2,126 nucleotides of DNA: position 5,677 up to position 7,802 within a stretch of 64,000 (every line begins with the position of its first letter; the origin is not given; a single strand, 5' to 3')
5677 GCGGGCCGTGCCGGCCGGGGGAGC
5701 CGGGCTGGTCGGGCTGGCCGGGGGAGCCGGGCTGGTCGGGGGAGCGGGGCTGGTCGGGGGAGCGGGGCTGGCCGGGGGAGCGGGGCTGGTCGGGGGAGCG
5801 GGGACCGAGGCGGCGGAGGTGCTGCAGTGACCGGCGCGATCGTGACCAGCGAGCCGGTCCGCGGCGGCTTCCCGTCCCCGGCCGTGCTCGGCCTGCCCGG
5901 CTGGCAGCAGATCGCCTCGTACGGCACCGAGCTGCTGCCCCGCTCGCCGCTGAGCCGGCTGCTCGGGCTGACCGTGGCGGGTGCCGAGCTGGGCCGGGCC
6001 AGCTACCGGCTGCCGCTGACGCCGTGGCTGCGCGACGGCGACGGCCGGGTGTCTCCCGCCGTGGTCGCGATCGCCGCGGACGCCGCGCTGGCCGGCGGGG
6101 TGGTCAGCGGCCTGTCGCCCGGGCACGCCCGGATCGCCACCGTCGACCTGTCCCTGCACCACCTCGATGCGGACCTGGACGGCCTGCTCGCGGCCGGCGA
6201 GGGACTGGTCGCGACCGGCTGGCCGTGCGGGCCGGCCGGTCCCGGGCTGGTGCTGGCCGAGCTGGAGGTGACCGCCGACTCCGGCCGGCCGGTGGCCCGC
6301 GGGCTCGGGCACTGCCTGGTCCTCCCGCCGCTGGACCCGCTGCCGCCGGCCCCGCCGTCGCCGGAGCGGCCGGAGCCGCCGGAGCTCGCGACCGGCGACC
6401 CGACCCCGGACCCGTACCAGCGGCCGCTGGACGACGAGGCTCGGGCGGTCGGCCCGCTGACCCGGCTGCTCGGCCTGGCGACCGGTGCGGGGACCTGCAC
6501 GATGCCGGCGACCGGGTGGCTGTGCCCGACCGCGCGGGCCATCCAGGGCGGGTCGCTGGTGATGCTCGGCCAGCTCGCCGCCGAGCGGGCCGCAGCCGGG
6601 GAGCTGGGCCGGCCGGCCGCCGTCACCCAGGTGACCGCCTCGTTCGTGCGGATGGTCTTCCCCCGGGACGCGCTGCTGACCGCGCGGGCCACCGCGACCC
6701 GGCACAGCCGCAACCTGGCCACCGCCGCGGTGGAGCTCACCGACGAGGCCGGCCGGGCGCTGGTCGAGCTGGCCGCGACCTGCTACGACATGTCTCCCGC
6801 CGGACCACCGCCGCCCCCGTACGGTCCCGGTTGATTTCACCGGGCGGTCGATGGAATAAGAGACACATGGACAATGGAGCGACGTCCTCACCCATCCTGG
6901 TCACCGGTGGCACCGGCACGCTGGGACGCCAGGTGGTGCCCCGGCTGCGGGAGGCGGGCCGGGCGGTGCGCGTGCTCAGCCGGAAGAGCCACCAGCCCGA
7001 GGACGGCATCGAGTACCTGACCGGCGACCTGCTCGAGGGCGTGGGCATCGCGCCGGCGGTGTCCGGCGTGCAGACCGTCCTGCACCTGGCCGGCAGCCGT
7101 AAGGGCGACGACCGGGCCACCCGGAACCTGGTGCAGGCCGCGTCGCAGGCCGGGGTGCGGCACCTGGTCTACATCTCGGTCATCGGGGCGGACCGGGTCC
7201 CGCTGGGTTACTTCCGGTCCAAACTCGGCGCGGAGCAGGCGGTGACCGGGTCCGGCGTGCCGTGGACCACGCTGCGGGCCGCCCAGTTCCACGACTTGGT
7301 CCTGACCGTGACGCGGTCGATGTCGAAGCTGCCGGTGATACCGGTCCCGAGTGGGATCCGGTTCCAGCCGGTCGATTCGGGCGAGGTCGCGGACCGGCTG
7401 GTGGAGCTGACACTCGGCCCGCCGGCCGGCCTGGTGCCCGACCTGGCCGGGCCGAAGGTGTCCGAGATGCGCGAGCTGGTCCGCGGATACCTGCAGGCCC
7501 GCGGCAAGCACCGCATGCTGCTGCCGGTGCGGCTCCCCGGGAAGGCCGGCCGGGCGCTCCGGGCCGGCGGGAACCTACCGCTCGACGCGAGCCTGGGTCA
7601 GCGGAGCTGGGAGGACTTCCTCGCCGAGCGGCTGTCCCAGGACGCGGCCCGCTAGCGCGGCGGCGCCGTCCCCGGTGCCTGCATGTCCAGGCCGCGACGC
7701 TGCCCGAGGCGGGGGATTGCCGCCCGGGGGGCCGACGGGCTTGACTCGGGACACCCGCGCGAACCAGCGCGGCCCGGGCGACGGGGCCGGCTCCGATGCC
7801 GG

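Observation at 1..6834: Compact translationally coupled NRPS-type operon with an FkbO/Hyg5-like chorismatase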

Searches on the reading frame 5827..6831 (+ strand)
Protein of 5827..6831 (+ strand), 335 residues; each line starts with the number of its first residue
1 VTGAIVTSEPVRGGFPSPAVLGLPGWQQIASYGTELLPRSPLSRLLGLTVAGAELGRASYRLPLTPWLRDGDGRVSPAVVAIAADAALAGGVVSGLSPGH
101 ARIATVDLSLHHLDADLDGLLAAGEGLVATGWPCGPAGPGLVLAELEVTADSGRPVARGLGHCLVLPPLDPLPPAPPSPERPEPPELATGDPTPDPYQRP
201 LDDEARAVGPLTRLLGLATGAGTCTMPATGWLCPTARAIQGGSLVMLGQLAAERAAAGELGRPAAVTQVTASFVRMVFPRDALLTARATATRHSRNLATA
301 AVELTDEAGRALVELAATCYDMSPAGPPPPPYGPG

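Call 7: search_protein_families(library=pfam, max_evalue=0.01, proteins=[window:5827-6831:+])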
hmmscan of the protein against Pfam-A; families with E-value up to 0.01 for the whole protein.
window:5827-6831:+ (335 aa): 3 families
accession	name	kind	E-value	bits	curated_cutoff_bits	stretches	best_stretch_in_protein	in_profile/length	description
PF13622.12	4HBT_3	-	0.00052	20.6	24.3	1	231-318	4-79/83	Acyl-CoA thioesterase N-terminal domain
PF03061.28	4HBT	-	0.0031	18.2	20.6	1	249-310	14-76/79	Thioesterase superfamily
PF20789.3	4HBT_3C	-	0.0042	17.7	24.1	0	66-158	44-133/140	Acyl-CoA thioesterase C-terminal domain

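Call 8: search_protein_families(library=ncbifam, max_evalue=0.01, proteins=[window:5827-6831:+])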
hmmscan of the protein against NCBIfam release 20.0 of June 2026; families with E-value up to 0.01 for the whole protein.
window:5827-6831:+ (335 aa): 1 family
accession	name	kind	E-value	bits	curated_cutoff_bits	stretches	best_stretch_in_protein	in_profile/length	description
TIGR00369.1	unchar_dom_1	domain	0.00018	21.6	36.6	1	225-319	21-115/117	hotdog fold thioesterase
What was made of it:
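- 5827..6834 (+): G6: double-hotdog thioesterase-like protein, 335 aa. Its halves are about residues 40-166 and 200-320. Weak 4HBT / 4HBT_3 / TIGR00369 hits (calls 7, 8).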

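Call 43: search_solved_structures(query=window:5827-6831:+, max_evalue=1, show_alignments=1)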
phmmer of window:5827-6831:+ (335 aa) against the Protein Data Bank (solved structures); distinct sequences matched with E-value up to 1: 4.
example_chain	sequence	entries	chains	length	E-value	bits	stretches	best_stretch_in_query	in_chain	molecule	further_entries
3nwz_A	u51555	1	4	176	0.063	15.8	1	51-166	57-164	BH2602 protein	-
2pim_A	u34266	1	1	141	0.14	14.7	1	200-320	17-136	Phenylacetic acid degradation-related protein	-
4k02_A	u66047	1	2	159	0.47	13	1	43-131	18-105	1,4-dihydroxy-2-naphthoyl-CoA thioesterase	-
3e29_A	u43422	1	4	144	0.55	12.8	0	233-312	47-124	uncharacterized protein Q7WE92_BORBR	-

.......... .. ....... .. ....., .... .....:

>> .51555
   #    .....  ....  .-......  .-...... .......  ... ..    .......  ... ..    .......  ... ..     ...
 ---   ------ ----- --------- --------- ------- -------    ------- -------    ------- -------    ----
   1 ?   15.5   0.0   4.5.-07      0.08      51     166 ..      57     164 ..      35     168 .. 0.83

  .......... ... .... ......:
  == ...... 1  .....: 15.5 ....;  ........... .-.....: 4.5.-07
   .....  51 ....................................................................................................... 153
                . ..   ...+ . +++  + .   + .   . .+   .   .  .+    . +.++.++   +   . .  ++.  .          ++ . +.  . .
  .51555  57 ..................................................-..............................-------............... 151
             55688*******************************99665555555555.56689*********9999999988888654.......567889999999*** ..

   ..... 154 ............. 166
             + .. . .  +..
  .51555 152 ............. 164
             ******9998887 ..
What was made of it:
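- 5827..6834 (+): PaaI- and DHNA-CoA-thioesterase-like halves (call 43).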

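Call 60: find_homologous_proteins(query=window:5827-6831:+, max_evalue=0.001)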
Query window:5827-6831:+ (335 aa): 18 proteins with E <= 0.001 among 8000 candidates.
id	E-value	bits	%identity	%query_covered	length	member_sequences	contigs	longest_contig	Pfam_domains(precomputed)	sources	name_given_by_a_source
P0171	2.3e-211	719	100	100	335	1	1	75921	-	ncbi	ncbi:MAG: hypothetical protein ACJ73E_09100 [Mycobacteriales bacterium]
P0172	3.4e-173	594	86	97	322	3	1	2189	-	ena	-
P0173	6.2e-166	570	83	97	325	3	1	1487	-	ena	-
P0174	7.0e-162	557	82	97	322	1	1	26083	-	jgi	jgi:acyl-coenzyme A thioesterase PaaI-like protein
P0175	1.2e-161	556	84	96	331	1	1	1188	PF13622.13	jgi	jgi:acyl-coenzyme A thioesterase PaaI-like protein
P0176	2.1e-160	552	82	96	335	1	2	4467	-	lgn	-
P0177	1.6e-157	542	80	96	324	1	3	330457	PF13622.13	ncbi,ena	-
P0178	1.1e-152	526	77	93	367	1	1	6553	PF13622.13,PF03061.29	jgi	-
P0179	1.9e-151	522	76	96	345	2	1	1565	-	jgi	jgi:acyl-coenzyme A thioesterase PaaI-like protein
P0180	8.2e-142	491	78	96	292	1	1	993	-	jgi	-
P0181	2.6e-134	466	72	97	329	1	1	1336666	PF20789.4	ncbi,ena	-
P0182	2.0e-126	440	67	95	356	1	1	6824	-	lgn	-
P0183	1.5e-113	398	83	72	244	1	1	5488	PF13622.13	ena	-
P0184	3.9e-98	347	57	95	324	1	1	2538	-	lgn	-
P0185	7.9e-73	264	77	50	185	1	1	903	-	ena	-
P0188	2.4e-17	81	31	92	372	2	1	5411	PF20789.4,PF03061.29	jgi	jgi:uncharacterized protein (TIGR00369 family)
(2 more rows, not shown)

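Call 63: find_encoding_contigs(protein=P0174, flank=10000, max_places=2)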
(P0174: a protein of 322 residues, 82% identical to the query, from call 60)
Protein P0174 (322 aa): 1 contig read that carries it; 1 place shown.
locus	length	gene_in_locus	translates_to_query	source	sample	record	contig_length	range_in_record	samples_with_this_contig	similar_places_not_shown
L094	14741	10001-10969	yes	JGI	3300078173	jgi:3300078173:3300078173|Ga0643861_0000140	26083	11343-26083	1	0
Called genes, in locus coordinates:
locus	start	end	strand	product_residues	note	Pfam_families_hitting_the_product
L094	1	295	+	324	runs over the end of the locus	PF11583:AurF, PF11266:Ald_deCOase (weak)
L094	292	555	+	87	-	PF00550:PP-binding (weak)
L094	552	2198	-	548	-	PF00501:AMP-binding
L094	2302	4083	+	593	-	PF00501:AMP-binding, PF13193:AMP-binding_C, PF00550:PP-binding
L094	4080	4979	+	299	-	PF05721:PhyH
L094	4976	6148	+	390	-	-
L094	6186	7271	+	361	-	-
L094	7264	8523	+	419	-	PF00668:Condensation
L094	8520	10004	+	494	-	PF00501:AMP-binding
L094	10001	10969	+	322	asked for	-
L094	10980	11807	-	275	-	PF04542:Sigma70_r2, PF13490:zf-HC2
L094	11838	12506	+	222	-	PF00196:GerE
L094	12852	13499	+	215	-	PF19865:DUF6338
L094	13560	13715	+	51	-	-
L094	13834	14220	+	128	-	-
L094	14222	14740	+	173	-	?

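Call 67: predict_structure(alignment_id=A3)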
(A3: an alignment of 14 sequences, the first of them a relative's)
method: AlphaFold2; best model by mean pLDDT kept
length: 335 residues; sequences in the alignment: 14
mean_pLDDT: 82.8   pTM: 0.82
mean pLDDT of the five models: 82.8, 82.4, 77.5, 76.0, 74.9
residues with pLDDT >= 90: 167; 70-90: 106; 50-70: 31; < 50: 31
segments of 3 or more residues with pLDDT < 50: 1-14, 182-193, 333-335
pLDDT, mean of each block of 10 residues (from residue 1): 28 56 87 71 84 95 92 88 94 90 87 92 96 94 97 97 87 70 44 59 87 88 88 74 94 94 92 86 93 95 95 95 58 51
secondary structure, 60 per line:
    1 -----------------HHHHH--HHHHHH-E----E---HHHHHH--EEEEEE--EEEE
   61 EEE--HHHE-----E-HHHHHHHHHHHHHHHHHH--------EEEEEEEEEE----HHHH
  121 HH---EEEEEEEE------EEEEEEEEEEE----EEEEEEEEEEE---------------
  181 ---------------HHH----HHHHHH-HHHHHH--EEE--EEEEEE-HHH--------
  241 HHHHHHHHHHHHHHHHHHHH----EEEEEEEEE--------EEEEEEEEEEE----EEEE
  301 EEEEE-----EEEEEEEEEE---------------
elements in order: H18-22 H25-30 H41-46 E49-54 E57-63 H77-94 E103-112 H117-122 E126-133 E140-150 E155-165 H203-208 H210-215 E218-220 E223-228 H241-260 E265-273 E282-292 E297-305 E311-320

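Call 69: fold_search(model_id=the predicted structure, library=pdb)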
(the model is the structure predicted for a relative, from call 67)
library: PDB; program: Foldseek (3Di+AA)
matches with E <= 10: 1800; with E <= 0.001: 328
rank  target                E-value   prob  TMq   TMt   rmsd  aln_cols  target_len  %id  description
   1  3cjy                  7.3e-11  1.00  0.48  0.62  12.3       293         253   18  Crystal structure of putative thioesterase (YP_496845.1) from Novosphingobium aromaticivorans DSM 12444 at 1.70 A resolu (released 2008-04-01)
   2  3rd7_B                1.6e-10  1.00  0.50  0.60  12.7       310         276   14  Crystal structure of acyl-coa thioesterase from mycobacterium avium (released 2011-06-08)
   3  4gak                  1.6e-10  1.00  0.47  0.61  11.7       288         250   12  Crystal structure of acyl-ACP thioesterase from Spirosoma linguale (released 2012-09-19)
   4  9mqf                  2.2e-10  1.00  0.47  0.53  12.0       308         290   12  Chloroplast acyl-ACP thioesterase from Chlamydomonas reinhardtii (released 2025-08-13)
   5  6gjc_A                2.5e-10  1.00  0.46  0.07  11.8       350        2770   14  Structure of Mycobacterium tuberculosis Fatty Acid Synthase - I (released 2018-09-05)
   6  2own_A                1.3e-09  1.00  0.46  0.58  13.2       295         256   12  Crystal structure of oleoyl thioesterase (putative) (NP_784467.1) from Lactobacillus plantarum at 2.00 A resolution (released 2007-02-27)
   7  3rqb_A                1.4e-09  1.00  0.50  0.62  12.6       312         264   13  Crystal Structure of Conserved Protein of Unknown Function with Hot dog Fold from Alicyclobacillus acidocaldarius (released 2011-05-18)
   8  2ess                  1.6e-09  1.00  0.41  0.53  12.3       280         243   10  Crystal structure of an acyl-ACP thioesterase (NP_810988.1) from Bacteroides thetaiotaomicron VPI-5482 at 1.90 A resolut (released 2006-03-28)
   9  3b7k_A                1.7e-09  1.00  0.52  0.63  12.9       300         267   12  Human Acyl-coenzyme A thioesterase 12 (released 2007-11-13)
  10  7hu0_A                1.9e-09  1.00  0.48  0.60  13.2       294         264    9  PanDDA analysis group deposition -- Crystal Structure of FatA in complex with Z728939702 (released 2025-08-13)
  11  3rqb_B                2.2e-09  1.00  0.50  0.62  12.5       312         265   14  Crystal Structure of Conserved Protein of Unknown Function with Hot dog Fold from Alicyclobacillus acidocaldarius (released 2011-05-18)
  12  7hs5_A                2.2e-09  1.00  0.47  0.58  13.1       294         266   10  PanDDA analysis group deposition -- Crystal Structure of FatA in complex with Z1217131798 (released 2025-08-13)
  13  5x04_A                2.4e-09  1.00  0.46  0.54  12.1       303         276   10  12:0-ACP thioesterase from Umbellularia californica (released 2017-10-25)
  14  3u0a_B                2.5e-09  1.00  0.48  0.62  14.0       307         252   14  Crystal structure of an Acyl-CoA thioesterase II TesB2 from Mycobacterium marinum (released 2011-10-05)
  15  7hqs_A                2.7e-09  1.00  0.47  0.56  13.9       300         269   10  PanDDA analysis group deposition -- Crystal Structure of FatA in complex with Z56912586 (released 2025-08-13)
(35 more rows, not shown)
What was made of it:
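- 5827..6834 (+): AF2 plus Foldseek (calls 67, 69).
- Checked: An AF2 model (pLDDT 83) matches TesB/FatA/ACOT double hotdogs over about 300 columns at E about 1e-10 (calls 67, 69).
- The hotdog fold of G6 is confirmed (call 69).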

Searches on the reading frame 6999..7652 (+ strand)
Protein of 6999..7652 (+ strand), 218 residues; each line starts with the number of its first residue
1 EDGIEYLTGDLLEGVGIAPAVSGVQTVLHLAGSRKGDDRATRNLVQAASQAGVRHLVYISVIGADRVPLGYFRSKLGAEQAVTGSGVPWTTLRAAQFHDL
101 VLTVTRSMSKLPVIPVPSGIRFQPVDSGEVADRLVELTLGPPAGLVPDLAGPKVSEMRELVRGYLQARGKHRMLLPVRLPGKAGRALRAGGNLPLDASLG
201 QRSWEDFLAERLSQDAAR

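Call 56: search_protein_families(library=pfam, max_evalue=0.0001, proteins=[window:6999-7652:+])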
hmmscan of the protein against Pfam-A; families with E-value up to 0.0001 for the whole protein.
window:6999-7652:+ (218 aa): 2 families
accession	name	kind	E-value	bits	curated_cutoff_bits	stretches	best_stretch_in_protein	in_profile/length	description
PF13460.12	NAD_binding_10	-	1.2e-14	55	27.2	1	2-99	39-148/184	NAD(P)H-binding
PF05368.20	NmrA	-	1.1e-06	28.9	27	1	2-99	48-155/298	NmrA-like family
